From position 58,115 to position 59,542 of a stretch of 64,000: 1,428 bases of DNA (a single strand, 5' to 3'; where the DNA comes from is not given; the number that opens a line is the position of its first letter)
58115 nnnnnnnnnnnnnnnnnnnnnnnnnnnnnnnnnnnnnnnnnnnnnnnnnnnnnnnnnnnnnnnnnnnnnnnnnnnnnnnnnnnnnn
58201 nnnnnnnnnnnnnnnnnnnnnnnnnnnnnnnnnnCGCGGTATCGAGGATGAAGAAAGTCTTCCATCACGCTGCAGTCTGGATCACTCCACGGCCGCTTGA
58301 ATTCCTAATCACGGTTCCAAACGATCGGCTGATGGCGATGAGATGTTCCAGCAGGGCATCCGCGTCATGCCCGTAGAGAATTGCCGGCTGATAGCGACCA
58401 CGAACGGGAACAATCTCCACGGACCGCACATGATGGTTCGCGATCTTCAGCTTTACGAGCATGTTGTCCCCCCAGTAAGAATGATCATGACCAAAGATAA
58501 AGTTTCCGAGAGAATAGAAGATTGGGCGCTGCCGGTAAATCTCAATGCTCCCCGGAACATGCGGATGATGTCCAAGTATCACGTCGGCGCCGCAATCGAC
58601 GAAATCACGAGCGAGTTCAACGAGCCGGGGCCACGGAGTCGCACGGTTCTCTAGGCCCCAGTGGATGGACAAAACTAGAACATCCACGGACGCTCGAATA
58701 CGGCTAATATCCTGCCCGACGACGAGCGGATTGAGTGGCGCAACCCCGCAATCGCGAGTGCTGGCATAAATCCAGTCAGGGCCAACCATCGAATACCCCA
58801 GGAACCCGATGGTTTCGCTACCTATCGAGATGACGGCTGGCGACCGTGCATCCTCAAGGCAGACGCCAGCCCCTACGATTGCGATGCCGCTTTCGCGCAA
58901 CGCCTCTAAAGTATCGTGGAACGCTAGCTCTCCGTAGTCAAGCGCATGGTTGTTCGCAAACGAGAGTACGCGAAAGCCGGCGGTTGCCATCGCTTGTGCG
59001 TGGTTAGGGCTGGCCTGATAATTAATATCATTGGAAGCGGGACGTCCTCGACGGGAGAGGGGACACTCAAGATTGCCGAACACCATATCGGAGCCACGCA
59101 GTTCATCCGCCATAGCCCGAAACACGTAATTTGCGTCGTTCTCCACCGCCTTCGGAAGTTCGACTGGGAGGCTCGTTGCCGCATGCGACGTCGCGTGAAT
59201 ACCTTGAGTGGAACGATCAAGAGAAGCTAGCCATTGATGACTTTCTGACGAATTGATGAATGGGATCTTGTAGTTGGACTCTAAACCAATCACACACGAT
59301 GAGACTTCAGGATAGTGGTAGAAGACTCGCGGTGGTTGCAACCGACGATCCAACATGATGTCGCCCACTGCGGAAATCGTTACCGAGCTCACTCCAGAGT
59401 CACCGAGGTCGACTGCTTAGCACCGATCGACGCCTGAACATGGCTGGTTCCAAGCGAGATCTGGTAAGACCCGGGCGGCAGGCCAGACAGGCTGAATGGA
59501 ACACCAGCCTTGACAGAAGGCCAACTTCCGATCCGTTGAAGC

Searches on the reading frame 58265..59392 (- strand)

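Call 55: search_protein_families(library=pfam, proteins=[window:58265-59392:-], max_evalue=0.001)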
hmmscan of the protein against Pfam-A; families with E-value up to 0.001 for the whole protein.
window:58265-59392:- (375 aa): 1 family
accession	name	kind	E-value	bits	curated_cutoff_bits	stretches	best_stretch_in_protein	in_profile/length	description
PF09587.15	PGA_cap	-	4.2e-67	226.7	27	1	5-301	1-254/255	Bacterial capsule synthesis protein PGA_cap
